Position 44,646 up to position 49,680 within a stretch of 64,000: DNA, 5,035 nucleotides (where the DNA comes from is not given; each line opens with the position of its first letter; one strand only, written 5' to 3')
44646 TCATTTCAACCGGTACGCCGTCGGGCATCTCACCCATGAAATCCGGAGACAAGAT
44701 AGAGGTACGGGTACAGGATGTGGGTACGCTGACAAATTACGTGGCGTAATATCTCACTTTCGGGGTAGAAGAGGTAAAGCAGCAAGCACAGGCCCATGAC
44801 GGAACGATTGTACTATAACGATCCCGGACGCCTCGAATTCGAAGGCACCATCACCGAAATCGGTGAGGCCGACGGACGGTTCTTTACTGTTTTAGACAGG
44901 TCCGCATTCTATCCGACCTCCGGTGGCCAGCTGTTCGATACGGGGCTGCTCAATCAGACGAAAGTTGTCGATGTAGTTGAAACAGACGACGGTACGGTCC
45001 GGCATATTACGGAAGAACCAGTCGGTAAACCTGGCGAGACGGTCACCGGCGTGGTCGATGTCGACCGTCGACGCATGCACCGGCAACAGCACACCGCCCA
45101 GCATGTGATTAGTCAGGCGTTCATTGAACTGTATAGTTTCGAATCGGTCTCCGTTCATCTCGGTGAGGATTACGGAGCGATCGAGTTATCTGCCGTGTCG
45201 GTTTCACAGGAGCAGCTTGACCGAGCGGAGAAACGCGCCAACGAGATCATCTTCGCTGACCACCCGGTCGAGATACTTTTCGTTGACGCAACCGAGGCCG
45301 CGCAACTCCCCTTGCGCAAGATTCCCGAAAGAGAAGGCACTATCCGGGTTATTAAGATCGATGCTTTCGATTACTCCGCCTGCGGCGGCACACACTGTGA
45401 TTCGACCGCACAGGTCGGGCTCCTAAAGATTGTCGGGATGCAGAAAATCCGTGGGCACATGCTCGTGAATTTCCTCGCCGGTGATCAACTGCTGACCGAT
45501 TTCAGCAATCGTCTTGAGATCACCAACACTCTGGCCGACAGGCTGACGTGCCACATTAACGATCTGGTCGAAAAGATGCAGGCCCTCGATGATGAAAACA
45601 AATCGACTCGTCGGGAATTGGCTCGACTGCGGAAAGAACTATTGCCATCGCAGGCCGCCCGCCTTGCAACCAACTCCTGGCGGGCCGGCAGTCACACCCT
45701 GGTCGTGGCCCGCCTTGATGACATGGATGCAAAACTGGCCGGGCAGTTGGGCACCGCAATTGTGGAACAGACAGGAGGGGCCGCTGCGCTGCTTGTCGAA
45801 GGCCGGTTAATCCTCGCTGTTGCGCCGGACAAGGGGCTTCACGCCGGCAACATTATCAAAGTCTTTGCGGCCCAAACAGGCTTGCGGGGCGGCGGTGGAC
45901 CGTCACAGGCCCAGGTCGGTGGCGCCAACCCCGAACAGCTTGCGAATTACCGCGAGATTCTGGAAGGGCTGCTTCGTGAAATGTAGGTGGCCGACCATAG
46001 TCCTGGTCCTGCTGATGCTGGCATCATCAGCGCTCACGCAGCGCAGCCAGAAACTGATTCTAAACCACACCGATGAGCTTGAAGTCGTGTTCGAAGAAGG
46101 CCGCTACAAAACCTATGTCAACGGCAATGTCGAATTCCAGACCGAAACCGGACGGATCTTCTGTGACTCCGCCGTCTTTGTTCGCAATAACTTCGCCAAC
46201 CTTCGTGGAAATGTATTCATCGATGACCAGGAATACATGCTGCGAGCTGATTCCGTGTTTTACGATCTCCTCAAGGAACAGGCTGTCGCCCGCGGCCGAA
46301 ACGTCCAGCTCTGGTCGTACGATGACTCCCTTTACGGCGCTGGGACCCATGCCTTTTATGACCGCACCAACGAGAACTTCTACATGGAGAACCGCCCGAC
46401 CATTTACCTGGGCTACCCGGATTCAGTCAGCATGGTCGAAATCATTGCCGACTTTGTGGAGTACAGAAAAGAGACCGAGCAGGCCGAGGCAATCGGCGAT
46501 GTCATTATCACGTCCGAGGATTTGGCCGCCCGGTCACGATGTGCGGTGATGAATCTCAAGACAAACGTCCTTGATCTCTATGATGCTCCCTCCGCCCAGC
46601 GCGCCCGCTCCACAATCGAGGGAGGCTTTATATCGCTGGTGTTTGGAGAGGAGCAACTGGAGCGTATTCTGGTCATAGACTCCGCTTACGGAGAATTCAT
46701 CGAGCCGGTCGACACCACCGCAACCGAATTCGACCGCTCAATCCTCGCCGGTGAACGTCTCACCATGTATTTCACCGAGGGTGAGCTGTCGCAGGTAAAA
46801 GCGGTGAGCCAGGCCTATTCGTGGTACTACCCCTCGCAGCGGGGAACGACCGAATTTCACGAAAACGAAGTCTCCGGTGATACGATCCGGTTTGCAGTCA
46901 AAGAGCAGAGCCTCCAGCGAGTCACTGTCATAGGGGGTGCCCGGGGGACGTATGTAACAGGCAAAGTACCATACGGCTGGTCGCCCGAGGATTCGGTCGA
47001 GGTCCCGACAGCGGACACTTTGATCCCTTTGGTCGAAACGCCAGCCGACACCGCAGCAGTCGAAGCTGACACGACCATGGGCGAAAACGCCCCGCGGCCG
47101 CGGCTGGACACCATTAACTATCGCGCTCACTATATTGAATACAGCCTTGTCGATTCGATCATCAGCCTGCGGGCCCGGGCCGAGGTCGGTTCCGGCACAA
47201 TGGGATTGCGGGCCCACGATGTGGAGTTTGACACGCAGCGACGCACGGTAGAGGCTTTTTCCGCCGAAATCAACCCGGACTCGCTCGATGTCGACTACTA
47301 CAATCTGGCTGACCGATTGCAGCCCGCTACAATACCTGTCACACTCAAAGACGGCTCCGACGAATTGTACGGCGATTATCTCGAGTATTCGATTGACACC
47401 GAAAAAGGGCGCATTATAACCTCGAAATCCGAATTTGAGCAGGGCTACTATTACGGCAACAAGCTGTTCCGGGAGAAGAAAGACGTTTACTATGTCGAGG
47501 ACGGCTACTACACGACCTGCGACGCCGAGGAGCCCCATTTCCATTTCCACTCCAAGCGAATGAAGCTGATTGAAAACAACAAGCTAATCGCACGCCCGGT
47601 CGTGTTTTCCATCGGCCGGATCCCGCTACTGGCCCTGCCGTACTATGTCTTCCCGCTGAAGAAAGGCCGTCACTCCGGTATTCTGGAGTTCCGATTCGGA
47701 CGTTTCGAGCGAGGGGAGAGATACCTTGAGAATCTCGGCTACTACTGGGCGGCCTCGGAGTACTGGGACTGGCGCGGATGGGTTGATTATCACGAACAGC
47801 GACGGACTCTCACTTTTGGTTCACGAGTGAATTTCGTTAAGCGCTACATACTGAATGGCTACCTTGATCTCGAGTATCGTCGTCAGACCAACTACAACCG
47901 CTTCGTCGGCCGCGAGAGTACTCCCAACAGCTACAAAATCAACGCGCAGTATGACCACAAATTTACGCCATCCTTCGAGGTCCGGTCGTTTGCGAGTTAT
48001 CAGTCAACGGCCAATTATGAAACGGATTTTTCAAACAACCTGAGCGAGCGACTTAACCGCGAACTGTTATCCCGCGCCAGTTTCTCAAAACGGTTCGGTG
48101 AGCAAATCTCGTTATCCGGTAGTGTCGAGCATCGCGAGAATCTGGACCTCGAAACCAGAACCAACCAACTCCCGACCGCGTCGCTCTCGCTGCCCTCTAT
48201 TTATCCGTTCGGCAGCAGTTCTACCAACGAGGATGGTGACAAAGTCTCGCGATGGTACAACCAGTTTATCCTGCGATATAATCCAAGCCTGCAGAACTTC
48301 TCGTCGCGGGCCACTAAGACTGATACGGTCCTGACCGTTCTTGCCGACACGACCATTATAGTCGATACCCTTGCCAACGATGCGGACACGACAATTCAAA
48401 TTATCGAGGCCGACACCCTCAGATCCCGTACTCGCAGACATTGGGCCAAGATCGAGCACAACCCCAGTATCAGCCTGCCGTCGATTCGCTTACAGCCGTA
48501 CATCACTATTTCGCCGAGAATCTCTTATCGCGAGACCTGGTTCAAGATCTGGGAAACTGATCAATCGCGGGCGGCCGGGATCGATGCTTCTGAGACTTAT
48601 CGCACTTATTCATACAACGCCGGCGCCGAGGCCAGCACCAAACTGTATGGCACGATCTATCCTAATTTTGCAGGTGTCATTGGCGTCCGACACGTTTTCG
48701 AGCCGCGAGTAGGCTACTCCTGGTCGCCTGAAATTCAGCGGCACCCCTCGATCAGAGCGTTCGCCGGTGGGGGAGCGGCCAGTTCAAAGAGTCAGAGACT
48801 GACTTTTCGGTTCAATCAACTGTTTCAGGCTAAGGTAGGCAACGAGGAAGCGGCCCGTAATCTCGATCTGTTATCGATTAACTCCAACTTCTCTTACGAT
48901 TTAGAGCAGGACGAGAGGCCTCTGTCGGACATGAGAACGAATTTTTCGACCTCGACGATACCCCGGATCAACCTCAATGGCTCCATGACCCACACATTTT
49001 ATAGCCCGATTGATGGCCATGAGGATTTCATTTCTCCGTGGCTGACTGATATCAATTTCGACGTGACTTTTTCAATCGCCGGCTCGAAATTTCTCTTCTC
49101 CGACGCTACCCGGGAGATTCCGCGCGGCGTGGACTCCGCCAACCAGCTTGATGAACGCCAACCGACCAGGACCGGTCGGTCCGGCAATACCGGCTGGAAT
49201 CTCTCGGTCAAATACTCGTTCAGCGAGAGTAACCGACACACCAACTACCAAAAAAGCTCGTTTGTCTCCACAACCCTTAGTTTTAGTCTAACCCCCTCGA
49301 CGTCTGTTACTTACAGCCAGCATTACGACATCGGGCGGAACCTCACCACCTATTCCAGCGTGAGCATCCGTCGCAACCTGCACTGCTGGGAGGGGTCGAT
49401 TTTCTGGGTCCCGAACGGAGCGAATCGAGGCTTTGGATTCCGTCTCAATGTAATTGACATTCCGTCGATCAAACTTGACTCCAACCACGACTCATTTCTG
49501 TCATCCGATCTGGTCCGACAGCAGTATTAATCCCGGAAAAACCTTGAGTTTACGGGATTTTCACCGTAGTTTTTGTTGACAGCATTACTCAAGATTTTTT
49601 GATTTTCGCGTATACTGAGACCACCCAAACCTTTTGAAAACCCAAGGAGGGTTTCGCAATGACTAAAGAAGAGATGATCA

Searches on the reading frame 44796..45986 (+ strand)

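Call 24: search_protein_families(library=pfam, proteins=[window:44796-45986:+], max_evalue=0.00001)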
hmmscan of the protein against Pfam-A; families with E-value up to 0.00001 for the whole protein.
window:44796-45986:+ (396 aa): 2 families
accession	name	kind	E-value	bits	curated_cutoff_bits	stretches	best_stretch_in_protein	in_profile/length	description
PF07973.19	tRNA_SAD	-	4.6e-09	36.6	24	1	183-218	1-36/44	Threonyl and Alanyl tRNA synthetase second additional domain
PF01411.24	tRNA-synt_2c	-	1e-07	31.3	30.3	1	30-90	486-551/552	tRNA synthetases class II (A)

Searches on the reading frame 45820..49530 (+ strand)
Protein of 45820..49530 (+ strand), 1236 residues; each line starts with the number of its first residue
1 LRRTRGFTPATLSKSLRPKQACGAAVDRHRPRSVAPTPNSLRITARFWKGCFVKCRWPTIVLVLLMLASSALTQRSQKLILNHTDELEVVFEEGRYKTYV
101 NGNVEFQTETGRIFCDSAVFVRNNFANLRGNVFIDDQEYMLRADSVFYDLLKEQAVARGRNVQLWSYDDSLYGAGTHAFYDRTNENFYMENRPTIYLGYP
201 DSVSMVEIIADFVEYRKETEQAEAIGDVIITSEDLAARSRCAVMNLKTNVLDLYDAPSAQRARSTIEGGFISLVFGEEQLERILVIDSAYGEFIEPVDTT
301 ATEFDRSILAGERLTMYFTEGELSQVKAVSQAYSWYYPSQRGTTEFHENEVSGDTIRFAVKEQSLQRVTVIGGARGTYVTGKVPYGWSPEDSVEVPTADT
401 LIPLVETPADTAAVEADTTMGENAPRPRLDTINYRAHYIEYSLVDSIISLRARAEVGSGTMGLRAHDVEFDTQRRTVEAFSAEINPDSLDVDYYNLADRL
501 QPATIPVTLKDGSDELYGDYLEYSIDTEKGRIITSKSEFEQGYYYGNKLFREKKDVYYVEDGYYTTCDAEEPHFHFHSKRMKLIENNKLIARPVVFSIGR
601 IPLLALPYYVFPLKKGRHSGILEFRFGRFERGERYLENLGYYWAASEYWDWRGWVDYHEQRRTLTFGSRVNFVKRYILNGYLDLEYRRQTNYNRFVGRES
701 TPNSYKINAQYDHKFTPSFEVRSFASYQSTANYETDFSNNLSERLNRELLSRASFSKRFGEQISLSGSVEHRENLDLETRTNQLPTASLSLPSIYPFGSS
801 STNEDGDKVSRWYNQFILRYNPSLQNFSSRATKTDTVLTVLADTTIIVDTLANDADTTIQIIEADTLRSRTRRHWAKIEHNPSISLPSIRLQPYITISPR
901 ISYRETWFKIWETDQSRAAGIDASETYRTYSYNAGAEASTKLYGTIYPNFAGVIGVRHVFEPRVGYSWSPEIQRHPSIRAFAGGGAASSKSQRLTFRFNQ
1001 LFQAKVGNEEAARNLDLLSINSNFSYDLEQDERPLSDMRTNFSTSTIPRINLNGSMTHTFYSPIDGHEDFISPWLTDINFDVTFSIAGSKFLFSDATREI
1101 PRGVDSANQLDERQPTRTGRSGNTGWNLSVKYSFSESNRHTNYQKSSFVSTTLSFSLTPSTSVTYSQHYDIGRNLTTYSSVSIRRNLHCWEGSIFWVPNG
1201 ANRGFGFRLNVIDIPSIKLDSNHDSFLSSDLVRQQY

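Call 24: search_protein_families(library=pfam, proteins=[window:45820-49530:+], max_evalue=0.00001)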
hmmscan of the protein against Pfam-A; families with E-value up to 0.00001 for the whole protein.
window:45820-49530:+ (1236 aa): 1 family
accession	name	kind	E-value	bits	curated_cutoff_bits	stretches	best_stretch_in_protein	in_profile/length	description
PF19838.5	LptD_2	-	5.8e-64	216.9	22.5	1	590-1061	2-464/464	LptD protein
